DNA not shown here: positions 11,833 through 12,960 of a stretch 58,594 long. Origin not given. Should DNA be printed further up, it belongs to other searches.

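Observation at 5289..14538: A shared palindromic motif upstream of the fimbrial operon, a Rob-like AraC regulator and the tpx-like gene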

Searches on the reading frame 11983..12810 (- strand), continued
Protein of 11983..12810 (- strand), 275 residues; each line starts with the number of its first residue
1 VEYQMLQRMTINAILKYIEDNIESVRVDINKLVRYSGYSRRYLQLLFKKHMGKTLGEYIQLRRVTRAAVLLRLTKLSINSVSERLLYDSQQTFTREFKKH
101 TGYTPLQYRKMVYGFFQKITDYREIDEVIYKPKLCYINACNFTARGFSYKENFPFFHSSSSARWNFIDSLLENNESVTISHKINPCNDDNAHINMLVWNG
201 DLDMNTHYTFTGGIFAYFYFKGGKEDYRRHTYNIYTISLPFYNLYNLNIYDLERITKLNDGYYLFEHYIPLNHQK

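Call 71: get_annotated_region(hit=H124, flank=5000)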
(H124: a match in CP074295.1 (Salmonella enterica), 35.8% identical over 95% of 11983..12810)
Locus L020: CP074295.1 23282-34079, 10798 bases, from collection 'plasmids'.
description: Salmonella enterica subsp. enterica serovar Rubislaw strain CFSAN006171 plasmid pCFSAN006171_1, complete sequence
organism: Salmonella enterica (NCBI taxid 598)
taxonomy: Bacteria; Pseudomonadota; Gammaproteobacteria; Enterobacterales; Enterobacteriaceae; Salmonella; Salmonella enterica
host: -; source: food,mixture corn and egg; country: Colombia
typing (MOB-suite, as given by PLSDB): conjugative; replicon IncFIB,IncFIC,IncFII; relaxase MOBF; mating-pair formation MPF_F
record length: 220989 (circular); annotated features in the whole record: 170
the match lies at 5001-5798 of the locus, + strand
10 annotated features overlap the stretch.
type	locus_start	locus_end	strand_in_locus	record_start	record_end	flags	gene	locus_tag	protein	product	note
CDS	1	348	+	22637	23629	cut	-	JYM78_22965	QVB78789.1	RepB family plasmid replication initiator protein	-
CDS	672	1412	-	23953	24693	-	-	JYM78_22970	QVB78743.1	site-specific integrase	-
CDS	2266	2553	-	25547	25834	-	-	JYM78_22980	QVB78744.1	type II toxin-antitoxin system RelE/ParE family toxin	-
CDS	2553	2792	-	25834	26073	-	relB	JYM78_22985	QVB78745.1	type II toxin-antitoxin system antitoxin RelB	-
CDS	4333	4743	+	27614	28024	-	-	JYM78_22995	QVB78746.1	hypothetical protein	-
CDS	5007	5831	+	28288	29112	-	-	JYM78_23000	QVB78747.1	helix-turn-helix domain-containing protein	-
CDS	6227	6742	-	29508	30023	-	-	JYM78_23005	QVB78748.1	CaiF/GrlA family transcriptional regulator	-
CDS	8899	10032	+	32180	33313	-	ompC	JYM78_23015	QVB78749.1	porin OmpC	-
CDS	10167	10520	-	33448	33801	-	-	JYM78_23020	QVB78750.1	hypothetical protein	-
CDS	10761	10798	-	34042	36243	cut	-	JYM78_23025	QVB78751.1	glycoside hydrolase family 2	-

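Call 78: search_protein_families(proteins=[window:11983-12798:-], library=ncbifam, max_evalue=0.001)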
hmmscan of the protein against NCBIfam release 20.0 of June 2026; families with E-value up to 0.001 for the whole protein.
window:11983-12798:- (271 aa): 26 families (the best 25 are shown)
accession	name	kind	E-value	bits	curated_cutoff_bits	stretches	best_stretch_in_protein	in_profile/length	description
NF012228.1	RobA_TF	equivalog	1.5e-28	100.1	380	1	5-253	3-264/286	MDR efflux pump AcrAB transcriptional activator RobA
NF011701.0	PRK15121.1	equivalog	2.6e-24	86.2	426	1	3-107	3-106/289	MDR efflux pump AcrAB transcriptional activator RobA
NF007584.0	PRK10219.1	equivalog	2.2e-21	76.2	174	1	2-107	2-106/107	superoxide response transcriptional regulator SoxS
NF012144.2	ramA_TF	equivalog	4.4e-21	75.4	180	1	5-107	5-106/108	RamA family antibiotic efflux transcriptional regulator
NF008564.0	PRK11511.1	equivalog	5.6e-21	75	202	1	5-105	9-108/127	MDR efflux pump AcrAB transcriptional activator MarA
NF012198.0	MarA_TF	equivalog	9e-21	74.3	250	1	5-105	9-108/124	MDR efflux pump AcrAB transcriptional activator MarA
TIGR04094.1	adjacent_YSIRK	equivalog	2.1e-18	66.5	200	1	5-105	285-383/383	YSIRK-targeted surface antigen transcriptional regulator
NF007860.0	PRK10572.1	equivalog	4.4e-15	55.3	208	1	7-107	185-284/292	arabinose operon transcriptional regulator AraC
NF006902.0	PRK09393.1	equivalog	1.5e-11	44.1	425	1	5-107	220-321/327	transcriptional regulator FtrA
NF033869.1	viru_reg_Rsp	equivalog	2.1e-11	43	400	1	5-111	147-252/701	AraC family transcriptional regulator Rsp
NF047455.1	TF_Staph_AryK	equivalog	4.5e-11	41.7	850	1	5-134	157-285/759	transcriptional regulator AryK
NF049932.1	TranspRegBtr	equivalog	5.4e-11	41.7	900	1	7-106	166-264/531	bacillibactin transport transcriptional regulator Btr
NF052371.1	TransRegGbdRPseu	equivalog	2e-10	40.3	480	1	8-123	228-344/365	choline metabolism transcriptional regulator GbdR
NF007693.0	PRK10371.1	equivalog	1.8e-09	37.3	253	1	6-108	199-300/309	transcriptional regulator MelR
NF010026.0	PRK13501.1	equivalog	1.1e-08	34.6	363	1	20-107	190-277/290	HTH-type transcriptional activator RhaR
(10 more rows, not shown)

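Call 86: list_cluster_members(proteins=[window:11983-12798:-, window:17872-18711:-])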
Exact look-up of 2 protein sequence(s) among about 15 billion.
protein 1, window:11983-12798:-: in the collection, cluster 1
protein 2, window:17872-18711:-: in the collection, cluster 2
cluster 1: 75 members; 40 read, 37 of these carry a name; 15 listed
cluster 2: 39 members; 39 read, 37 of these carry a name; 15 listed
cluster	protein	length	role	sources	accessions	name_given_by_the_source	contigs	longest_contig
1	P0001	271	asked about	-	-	TPA: helix-turn-helix transcriptional regulator [Escherichia coli] | AraC family transcriptional regulator n=17 Tax=Escherichia coli TaxID=562 ... | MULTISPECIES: helix-turn-helix transcriptional regulator [Escherichia]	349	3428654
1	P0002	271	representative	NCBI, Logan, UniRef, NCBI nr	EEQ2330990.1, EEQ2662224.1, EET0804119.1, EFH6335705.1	TPA: helix-turn-helix transcriptional regulator [Escherichia coli] | helix-turn-helix transcriptional regulator n=1 Tax=Escherichia coli TaxID=562 ... | helix-turn-helix transcriptional regulator [Escherichia coli]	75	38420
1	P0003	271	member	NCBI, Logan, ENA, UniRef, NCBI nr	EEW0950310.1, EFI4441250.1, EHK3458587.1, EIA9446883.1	helix-turn-helix transcriptional regulator [Escherichia coli] | helix-turn-helix domain-containing protein n=1 Tax=Escherichia coli TaxID=562 ... | helix-turn-helix domain-containing protein [Escherichia coli]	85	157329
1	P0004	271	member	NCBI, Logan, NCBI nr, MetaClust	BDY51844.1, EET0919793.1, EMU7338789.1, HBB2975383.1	helix-turn-helix transcriptional regulator [Escherichia coli] | status=active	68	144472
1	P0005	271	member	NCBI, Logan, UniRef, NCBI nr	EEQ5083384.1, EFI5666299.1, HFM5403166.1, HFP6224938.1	TPA: helix-turn-helix transcriptional regulator [Escherichia coli] | helix-turn-helix transcriptional regulator n=1 Tax=Escherichia coli TaxID=562 ... | helix-turn-helix transcriptional regulator [Escherichia coli]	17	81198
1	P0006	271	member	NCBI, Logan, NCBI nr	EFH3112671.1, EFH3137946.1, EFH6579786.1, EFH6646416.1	TPA: helix-turn-helix transcriptional regulator [Escherichia coli] | helix-turn-helix domain-containing protein [Escherichia coli]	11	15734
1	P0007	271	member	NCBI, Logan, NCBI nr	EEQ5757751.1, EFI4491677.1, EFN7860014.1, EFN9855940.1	helix-turn-helix transcriptional regulator [Escherichia coli]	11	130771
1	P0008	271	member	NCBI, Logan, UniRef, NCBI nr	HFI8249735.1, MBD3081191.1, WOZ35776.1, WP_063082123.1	helix-turn-helix transcriptional regulator (plasmid) [Escherichia coli] | helix-turn-helix transcriptional regulator n=1 Tax=Escherichia coli TaxID=562 ... | helix-turn-helix transcriptional regulator [Escherichia coli]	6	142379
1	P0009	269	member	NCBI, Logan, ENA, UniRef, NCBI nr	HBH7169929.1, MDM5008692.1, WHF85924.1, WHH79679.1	helix-turn-helix transcriptional regulator [Escherichia coli] | helix-turn-helix transcriptional regulator n=1 Tax=Escherichia coli TaxID=562 ...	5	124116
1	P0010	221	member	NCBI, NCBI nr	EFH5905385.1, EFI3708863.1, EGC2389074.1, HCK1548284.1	helix-turn-helix transcriptional regulator, partial [Escherichia coli] | helix-turn-helix domain-containing protein [Escherichia coli]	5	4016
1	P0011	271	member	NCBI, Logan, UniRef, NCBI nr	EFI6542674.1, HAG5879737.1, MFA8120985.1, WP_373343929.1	helix-turn-helix transcriptional regulator [Escherichia coli] | helix-turn-helix transcriptional regulator n=1 Tax=Escherichia coli TaxID=562 ...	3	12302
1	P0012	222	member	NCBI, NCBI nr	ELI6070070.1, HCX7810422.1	TPA: helix-turn-helix transcriptional regulator, partial [Escherichia coli] | helix-turn-helix transcriptional regulator [Escherichia coli]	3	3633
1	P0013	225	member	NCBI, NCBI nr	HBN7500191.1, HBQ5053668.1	TPA: helix-turn-helix transcriptional regulator, partial [Escherichia coli] | helix-turn-helix transcriptional regulator [Escherichia coli]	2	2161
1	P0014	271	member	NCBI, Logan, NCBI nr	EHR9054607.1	helix-turn-helix transcriptional regulator [Escherichia coli]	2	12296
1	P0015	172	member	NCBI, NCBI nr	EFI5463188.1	AraC family transcriptional regulator, partial [Escherichia coli] | AraC family transcriptional regulator [Escherichia coli]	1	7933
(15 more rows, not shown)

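Call 101: predict_structure(alignment_id=A1)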
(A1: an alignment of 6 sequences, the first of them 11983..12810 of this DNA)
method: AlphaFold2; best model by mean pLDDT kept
length: 275 residues; sequences in the alignment: 6
mean_pLDDT: 78.3   pTM: 0.72
mean pLDDT of the five models: 78.3, 77.6, 76.1, 75.3, 71.1
residues with pLDDT >= 90: 35; 70-90: 184; 50-70: 49; < 50: 7
segments of 3 or more residues with pLDDT < 50: 185-189
pLDDT, mean of each block of 10 residues (from residue 1): 75 82 77 83 87 86 84 81 89 92 86 58 59 87 75 58 82 86 53 69 68 88 83 79 74 89 90 69
secondary structure, 60 per line:
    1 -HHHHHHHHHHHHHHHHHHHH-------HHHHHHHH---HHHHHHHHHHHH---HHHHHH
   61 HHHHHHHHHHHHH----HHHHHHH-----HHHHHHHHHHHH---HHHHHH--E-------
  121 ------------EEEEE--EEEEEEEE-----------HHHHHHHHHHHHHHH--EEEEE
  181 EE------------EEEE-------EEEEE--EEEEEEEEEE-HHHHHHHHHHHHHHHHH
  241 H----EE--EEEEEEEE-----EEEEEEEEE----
elements in order: H2-21 H29-36 H40-51 H55-73 H78-84 H90-101 H105-110 E133-137 E140-147 H159-173 E176-182 E195-198 E206-210 E213-222 H224-241 E250-257 E263-271

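Call 103: fold_search(model_id=the predicted structure, library=pdb)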
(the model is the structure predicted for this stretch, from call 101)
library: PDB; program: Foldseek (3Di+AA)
matches with E <= 10: 626; with E <= 0.001: 43
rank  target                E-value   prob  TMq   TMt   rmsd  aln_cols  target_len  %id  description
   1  1d5y_A                6.0e-17  1.00  0.80  0.77   3.8       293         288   24  CRYSTAL STRUCTURE OF THE E. COLI ROB TRANSCRIPTION FACTOR IN COMPLEX WITH DNA (released 2000-04-24)
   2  7vwy_G                3.2e-13  1.00  0.72  0.71   4.9       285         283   22  Cryo-EM structure of Rob-dependent transcription activation complex in a unique conformation (released 2022-06-08)
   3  7r3w_B                2.0e-12  1.00  0.36  0.35  22.8       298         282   15  Crystal structure of the albicidin resistance protein STM3175 from Salmonella typhimurium (released 2022-09-28)
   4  7r3w_D                2.1e-12  1.00  0.37  0.35  20.1       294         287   14  Crystal structure of the albicidin resistance protein STM3175 from Salmonella typhimurium (released 2022-09-28)
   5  7r3w_A                1.2e-11  1.00  0.37  0.35  20.4       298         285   14  Crystal structure of the albicidin resistance protein STM3175 from Salmonella typhimurium (released 2022-09-28)
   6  1bl0_A                4.2e-07  1.00  0.35  0.81   1.6       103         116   42  MULTIPLE ANTIBIOTIC RESISTANCE PROTEIN (MARA)/DNA COMPLEX (released 1998-09-02)
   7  1xs9_A                5.3e-07  1.00  0.36  0.73   1.9       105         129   41  A MODEL OF THE TERNARY COMPLEX FORMED BETWEEN MARA, THE ALPHA-CTD OF RNA POLYMERASE AND DNA (released 2004-10-26)
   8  5xbt_A                5.2e-06  1.00  0.36  0.37  22.2       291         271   15  The structure of BrlR bound to c-di-GMP (released 2018-05-02)
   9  3lsg_A                5.6e-06  1.00  0.34  0.88   1.4        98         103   28  The crystal structure of the C-terminal domain of the two-component response regulator yesN from Fusobacterium nucleat (released 2010-02-23)
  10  7w5w_J                5.9e-06  1.00  0.35  0.84   1.8       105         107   38  Cryo-EM structure of SoxS-dependent transcription activation complex with micF promoter DNA (released 2022-10-26)
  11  5xql                  6.2e-06  1.00  0.36  0.37  21.4       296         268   13  Crystal structure of a Pseudomonas aeruginosa transcriptional regulator (released 2017-06-28)
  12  6swi                  7.4e-06  1.00  0.35  0.78   1.5       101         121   29  The C-terminal domain of AraT, a response regulator from Geobacillus stearothermophilus (released 2020-10-14)
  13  3lsg_C                1.4e-05  1.00  0.34  0.87   1.6        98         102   28  The crystal structure of the C-terminal domain of the two-component response regulator yesN from Fusobacterium nucleat (released 2010-02-23)
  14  2k9s_MODEL_1_A        2.9e-05  1.00  0.33  0.80   2.3       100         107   28  Solution structure of dna binding domain of E. coli arac (released 2008-11-25)
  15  7vwz_I                3.1e-05  1.00  0.39  0.61   4.7       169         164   15  Cryo-EM structure of Rob-dependent transcription activation complex in a unique conformation (released 2022-06-08)
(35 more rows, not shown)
